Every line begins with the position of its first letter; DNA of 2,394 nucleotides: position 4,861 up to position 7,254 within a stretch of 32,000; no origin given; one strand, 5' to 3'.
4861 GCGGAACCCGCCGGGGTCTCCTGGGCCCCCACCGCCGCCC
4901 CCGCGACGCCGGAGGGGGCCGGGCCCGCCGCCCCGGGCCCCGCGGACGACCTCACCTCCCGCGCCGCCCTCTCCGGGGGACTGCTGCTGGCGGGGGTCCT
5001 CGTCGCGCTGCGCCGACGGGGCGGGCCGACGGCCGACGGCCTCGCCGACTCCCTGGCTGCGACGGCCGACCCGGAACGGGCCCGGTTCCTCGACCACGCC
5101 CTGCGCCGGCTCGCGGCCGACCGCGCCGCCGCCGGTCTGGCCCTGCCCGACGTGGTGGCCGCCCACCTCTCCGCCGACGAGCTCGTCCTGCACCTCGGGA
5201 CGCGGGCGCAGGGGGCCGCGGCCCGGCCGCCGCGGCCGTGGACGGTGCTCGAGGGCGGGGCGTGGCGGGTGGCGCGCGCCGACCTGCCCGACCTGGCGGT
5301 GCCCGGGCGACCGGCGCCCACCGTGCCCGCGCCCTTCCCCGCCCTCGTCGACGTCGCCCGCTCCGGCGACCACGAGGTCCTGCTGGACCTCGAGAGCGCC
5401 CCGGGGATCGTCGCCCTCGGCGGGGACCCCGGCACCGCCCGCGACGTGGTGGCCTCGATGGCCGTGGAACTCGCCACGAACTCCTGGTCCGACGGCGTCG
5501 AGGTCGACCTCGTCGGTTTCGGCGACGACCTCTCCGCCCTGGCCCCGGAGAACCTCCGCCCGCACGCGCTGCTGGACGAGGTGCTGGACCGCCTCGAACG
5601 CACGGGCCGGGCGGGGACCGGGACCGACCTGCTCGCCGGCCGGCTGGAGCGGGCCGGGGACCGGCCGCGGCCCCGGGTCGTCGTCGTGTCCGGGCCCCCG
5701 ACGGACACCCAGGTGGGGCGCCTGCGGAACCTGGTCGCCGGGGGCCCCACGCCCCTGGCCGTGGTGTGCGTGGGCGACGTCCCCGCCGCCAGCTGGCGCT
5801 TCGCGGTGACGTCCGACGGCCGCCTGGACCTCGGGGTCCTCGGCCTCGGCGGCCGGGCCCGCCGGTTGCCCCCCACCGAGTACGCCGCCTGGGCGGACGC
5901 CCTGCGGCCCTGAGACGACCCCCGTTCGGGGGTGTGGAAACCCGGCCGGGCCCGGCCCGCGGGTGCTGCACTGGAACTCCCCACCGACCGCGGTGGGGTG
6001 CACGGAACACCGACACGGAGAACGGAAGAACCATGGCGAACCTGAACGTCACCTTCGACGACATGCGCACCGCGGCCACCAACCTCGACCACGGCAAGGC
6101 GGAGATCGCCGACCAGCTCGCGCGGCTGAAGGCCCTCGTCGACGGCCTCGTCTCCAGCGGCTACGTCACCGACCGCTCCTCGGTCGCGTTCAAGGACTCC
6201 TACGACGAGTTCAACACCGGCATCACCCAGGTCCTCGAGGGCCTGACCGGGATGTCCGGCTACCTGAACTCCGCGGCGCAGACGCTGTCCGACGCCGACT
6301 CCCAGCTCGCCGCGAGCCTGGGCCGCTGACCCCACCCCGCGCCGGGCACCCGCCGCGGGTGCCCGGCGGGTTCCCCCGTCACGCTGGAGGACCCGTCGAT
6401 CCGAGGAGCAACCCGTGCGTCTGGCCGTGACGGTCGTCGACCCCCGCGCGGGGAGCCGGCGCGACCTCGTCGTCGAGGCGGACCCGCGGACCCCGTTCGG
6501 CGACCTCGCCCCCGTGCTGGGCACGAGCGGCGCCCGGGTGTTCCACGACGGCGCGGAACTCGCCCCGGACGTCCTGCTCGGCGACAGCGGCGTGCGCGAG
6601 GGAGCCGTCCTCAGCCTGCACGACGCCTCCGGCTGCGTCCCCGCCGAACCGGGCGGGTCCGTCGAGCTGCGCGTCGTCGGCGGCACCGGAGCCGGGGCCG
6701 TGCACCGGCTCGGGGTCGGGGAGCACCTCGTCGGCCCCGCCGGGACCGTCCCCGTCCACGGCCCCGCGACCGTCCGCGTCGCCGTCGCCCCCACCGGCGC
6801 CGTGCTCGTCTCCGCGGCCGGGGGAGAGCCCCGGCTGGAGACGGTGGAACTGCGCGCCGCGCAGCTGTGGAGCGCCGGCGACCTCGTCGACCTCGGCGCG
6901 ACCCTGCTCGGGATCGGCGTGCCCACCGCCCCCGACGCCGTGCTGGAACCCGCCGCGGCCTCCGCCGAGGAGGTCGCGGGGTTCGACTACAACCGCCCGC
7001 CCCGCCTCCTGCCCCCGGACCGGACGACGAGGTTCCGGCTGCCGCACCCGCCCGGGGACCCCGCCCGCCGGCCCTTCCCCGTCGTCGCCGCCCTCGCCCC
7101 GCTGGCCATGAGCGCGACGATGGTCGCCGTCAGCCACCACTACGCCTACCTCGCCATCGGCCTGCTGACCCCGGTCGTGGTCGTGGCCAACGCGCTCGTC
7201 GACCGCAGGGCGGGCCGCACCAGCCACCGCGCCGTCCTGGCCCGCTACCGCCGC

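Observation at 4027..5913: A LysM membrane protein whose cytoplasmic tail resembles a Walker-A-less FtsK/EssC ATPase domain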

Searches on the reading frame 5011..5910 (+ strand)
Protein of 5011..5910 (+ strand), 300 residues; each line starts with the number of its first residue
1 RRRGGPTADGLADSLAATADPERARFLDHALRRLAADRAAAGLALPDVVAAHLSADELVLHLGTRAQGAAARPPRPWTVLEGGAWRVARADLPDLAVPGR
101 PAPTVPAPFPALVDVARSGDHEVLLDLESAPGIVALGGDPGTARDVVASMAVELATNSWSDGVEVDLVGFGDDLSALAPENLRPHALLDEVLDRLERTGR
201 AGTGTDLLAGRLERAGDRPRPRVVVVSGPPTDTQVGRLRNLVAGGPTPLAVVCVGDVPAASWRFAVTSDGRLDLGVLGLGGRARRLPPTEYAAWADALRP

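Call 23: search_protein_families(library=pfam, proteins=[window:5011-5910:+], max_evalue=10)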
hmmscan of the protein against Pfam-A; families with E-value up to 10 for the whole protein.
window:5011-5910:+ (300 aa): 1 family
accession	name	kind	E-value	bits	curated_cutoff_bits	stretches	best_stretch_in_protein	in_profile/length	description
PF11445.13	DUF2894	-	0.066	14.2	25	1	10-61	3-54/185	Protein of unknown function (DUF2894)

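Call 49: predict_structure(alignment_id=A2)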
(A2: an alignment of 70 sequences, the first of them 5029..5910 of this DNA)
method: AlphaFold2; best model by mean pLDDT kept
length: 294 residues; sequences in the alignment: 70
mean_pLDDT: 90.0   pTM: 0.90
mean pLDDT of the five models: 90.0, 89.3, 89.2, 89.0, 88.3
residues with pLDDT >= 90: 209; 70-90: 51; 50-70: 34; < 50: 0
segments of 3 or more residues with pLDDT < 50: none
pLDDT, mean of each block of 10 residues (from residue 1): 65 87 95 92 96 90 81 95 91 85 95 97 92 98 96 92 92 95 97 68 66 90 98 86 93 97 97 97 89 80
secondary structure, 60 per line:
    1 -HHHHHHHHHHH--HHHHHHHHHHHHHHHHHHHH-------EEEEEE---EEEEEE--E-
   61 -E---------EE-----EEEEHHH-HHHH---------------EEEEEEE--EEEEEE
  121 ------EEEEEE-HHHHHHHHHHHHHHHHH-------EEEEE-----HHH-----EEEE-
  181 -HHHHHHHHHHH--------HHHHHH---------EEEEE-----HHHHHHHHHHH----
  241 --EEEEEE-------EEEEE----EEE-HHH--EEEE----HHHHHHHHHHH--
elements in order: H2-12 H15-34 E42-47 E51-56 E79-82 H87-90 E106-112 E115-120 E127-132 H134-150 E158-162 E176-179 H182-192 H201-206 E216-220 H226-236 E243-248 E256-260 E265-267 E274-277 H282-292
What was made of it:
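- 5029..5340 (+): N-terminal subdomain of the cytoplasmic tail (residues 335-438): two helices plus beta-hairpins. Tail-only AF2 model: H2-12, H15-34, E42-47, E51-56, E79-82 (call 49).
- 5341..5910 (+): FtsK/EccC-fold alpha/beta core (residues 439-628), catalytically degenerate. AF2 pLDDT ~90 (call 49).
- On FtsK/SpoIIIE family (Pfam PF01580; FtsK-HerA superfamily): AF2 pLDDT 90 and pTM 0.90 (call 49).
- Checked: The tail-only AF2 model has pLDDT 90 and pTM 0.90 (call 49).
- Tail-only AF2 model: pLDDT 90, pTM 0.90 (call 49).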

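Call 51: fold_search(model_id=the predicted structure, library=pdb)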
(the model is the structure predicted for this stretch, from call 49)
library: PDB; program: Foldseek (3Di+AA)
matches with E <= 10: 1323; with E <= 0.001: 35
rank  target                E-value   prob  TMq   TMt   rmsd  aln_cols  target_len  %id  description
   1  6o1x_A                8.0e-07  1.00  0.43  0.37  16.8       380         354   12  Structure of pCW3 conjugation coupling protein TcpA monomer form with ATPgS (released 2020-02-26)
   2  6t8g_A                9.5e-06  1.00  0.41  0.32  15.0       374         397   13  Stalled FtsK motor domain bound to dsDNA (released 2019-11-20)
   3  6o1w_B                1.0e-05  1.00  0.42  0.36  14.1       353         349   11  Structure of pCW3 conjugation coupling protein TcpA monomer orthorhombic crystal form (released 2020-02-26)
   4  6o1y_B                1.1e-05  1.00  0.44  0.37  16.8       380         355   11  Structure of pCW3 conjugation coupling protein TcpA monomeric form with ATP (released 2020-02-26)
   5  6o1w_A                1.2e-05  1.00  0.43  0.37  17.1       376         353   12  Structure of pCW3 conjugation coupling protein TcpA monomer orthorhombic crystal form (released 2020-02-26)
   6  2ius_A                2.0e-05  1.00  0.44  0.35  15.6       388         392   15  E. coli FtsK motor domain (released 2006-08-29)
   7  6o1x_B                3.2e-05  1.00  0.46  0.40  11.3       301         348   12  Structure of pCW3 conjugation coupling protein TcpA monomer form with ATPgS (released 2020-02-26)
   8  6t8g_F                3.2e-05  1.00  0.39  0.31  15.1       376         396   13  Stalled FtsK motor domain bound to dsDNA (released 2019-11-20)
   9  6t8g_C                3.4e-05  1.00  0.40  0.32  15.5       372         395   13  Stalled FtsK motor domain bound to dsDNA (released 2019-11-20)
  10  2ius_D                4.6e-05  1.00  0.38  0.30  15.5       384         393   14  E. coli FtsK motor domain (released 2006-08-29)
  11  2ius_E                4.9e-05  1.00  0.40  0.33  16.1       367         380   15  E. coli FtsK motor domain (released 2006-08-29)
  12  4nh0_A                5.5e-05  1.00  0.42  0.17  18.3       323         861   10  Cytoplasmic domain of the Thermomonospora curvata Type VII Secretion ATPase EccC (released 2015-02-11)
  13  2ius_F                5.5e-05  1.00  0.41  0.33  15.9       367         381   13  E. coli FtsK motor domain (released 2006-08-29)
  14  6t8o_A                5.8e-05  1.00  0.42  0.33  14.9       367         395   13  Stalled FtsK motor domain bound to dsDNA end (released 2019-11-20)
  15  2iut_A                5.8e-05  1.00  0.41  0.31  16.8       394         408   12  P. aeruginosa FtsK motor domain, dimeric (released 2006-08-29)
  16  6t8g_B                6.2e-05  1.00  0.42  0.33  15.4       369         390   12  Stalled FtsK motor domain bound to dsDNA (released 2019-11-20)
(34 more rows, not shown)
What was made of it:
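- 5029..5340 (+): Included in the Foldseek alignments to FtsK and TcpA (call 51).
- On FtsK/SpoIIIE family (Pfam PF01580; FtsK-HerA superfamily): The top 35 Foldseek PDB hits are all FtsK-family chains, E down to 8e-7, TMq 0.35-0.46 (call 51).
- Closest known: Type IV coupling proteins and FtsK motors. Same: These are the best Foldseek hits: 6o1x TcpA at E=8e-7, and 2ius and 6t8g FtsK (call 51).
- Checked: Foldseek's top 35 PDB hits (E 8e-7 to 7e-4) are all TcpA, FtsK, EccC, EssC, EccC DUF or ESX-core chains (call 51).
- RAD51 paralogues, KaiC and RadA rank below them (call 51).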

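Call 60: search_solved_structures(query=A4, max_evalue=10, show_alignments=2)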
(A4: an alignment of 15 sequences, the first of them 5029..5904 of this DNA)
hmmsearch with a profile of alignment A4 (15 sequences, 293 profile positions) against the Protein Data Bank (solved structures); distinct sequences matched with E-value up to 10: 2.
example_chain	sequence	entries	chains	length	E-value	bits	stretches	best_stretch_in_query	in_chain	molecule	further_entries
5o60_M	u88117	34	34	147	0.81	12.2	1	183-255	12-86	50S ribosomal protein L15 | Large ribosomal subunit protein uL15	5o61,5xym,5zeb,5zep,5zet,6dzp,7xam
6dzi_M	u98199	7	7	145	0.85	12.1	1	184-255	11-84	50S ribosomal protein L15 | Large ribosomal subunit protein uL15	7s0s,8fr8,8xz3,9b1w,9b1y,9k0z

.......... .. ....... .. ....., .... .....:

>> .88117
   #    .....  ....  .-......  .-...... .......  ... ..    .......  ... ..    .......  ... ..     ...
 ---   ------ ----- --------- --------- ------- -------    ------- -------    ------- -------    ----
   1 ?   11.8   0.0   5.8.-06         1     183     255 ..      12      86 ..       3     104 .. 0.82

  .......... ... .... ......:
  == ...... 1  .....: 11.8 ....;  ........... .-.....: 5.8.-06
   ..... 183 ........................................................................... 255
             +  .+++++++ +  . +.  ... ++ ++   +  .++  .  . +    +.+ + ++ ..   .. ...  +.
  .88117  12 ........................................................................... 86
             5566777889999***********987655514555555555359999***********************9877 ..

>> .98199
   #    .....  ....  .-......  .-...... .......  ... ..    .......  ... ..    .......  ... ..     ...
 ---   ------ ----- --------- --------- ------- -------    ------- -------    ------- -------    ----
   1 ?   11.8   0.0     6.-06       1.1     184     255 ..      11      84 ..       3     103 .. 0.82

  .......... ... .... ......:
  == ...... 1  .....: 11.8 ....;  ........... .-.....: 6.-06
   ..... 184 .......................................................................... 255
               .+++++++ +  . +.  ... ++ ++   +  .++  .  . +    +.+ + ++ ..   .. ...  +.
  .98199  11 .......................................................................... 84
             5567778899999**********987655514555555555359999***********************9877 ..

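Call 69: search_protein_representatives(alignment_id=A4)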
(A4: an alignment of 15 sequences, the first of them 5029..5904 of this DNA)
Query: 15 sequences, 293 profile positions. Proteins with E-value up to 0.001 (for the whole library): 2623; up to 1e-10: 1957; up to 1e-30: 453. The best 150 are listed.
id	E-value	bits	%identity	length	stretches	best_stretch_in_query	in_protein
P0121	4.1e-119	413.7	-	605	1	1-292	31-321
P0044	3.9e-110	384.2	-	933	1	1-292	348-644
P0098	4.6e-110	383.9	-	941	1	1-293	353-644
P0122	1.3e-107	375.9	-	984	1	1-292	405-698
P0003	1.3e-107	375.9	-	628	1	4-292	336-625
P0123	4.3e-107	374.2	-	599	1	1-292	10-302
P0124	5.7e-106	370.5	-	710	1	1-293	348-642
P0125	5.3e-105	367.3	-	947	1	1-292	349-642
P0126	7.6e-105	366.8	-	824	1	5-292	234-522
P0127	4.0e-104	364.4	-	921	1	2-292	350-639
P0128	2.6e-103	361.8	-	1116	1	5-292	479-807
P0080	3.9e-103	361.2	-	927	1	1-293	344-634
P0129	5.2e-103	360.8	-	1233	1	1-292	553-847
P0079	2.4e-101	355.3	-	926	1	5-289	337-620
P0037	1.7e-96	339.4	-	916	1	1-292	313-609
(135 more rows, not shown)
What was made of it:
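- Family size: 2,623 cluster representatives at E<=1e-3, with the domain usually at about residues 350-650 of ~900-1000-aa proteins (call 69).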

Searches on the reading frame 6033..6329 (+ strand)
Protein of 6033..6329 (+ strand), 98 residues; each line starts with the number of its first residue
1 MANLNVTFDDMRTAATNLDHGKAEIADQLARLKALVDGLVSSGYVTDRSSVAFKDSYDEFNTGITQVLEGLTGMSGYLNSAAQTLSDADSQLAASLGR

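Call 23: search_protein_families(library=pfam, proteins=[window:6033-6329:+], max_evalue=10)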
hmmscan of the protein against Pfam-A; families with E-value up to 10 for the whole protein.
window:6033-6329:+ (98 aa): 3 families
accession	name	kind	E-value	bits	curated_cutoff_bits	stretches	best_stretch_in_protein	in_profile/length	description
PF06013.18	WXG100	-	6.6e-18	65.2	27.3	1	4-90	2-86/86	Proteins of 100 residues with WXG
PF10824.14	T7SS_ESX_EspC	-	0.0011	19.8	23.5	1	2-97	3-99/100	Excreted virulence factor EspC, type VII ESX diderm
PF06009.19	Laminin_II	-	0.2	12.1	33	0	56-93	4-41/138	Laminin Domain II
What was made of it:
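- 6033..6329 (+): WXG100-family small protein (98 aa), neighbour. Pfam PF06013, E=6.6e-18 (call 23).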

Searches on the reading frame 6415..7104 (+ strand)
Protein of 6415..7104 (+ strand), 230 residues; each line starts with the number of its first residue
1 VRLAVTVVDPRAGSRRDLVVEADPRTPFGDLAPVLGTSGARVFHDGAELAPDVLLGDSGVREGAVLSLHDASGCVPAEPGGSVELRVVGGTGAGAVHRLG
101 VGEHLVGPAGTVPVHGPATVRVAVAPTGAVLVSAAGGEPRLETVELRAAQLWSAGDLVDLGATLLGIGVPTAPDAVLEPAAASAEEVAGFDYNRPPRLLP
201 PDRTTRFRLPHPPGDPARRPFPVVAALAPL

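Call 70: search_protein_families(library=pfam, proteins=[window:6415-7104:+], max_evalue=10)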
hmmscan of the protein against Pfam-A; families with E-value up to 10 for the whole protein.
window:6415-7104:+ (230 aa): 0 families
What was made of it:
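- Tried and rejected: Pfam on the N-terminal 230 residues of the EccC-like protein, looking for YukD-like and FHA domains, gave no hit (call 70).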
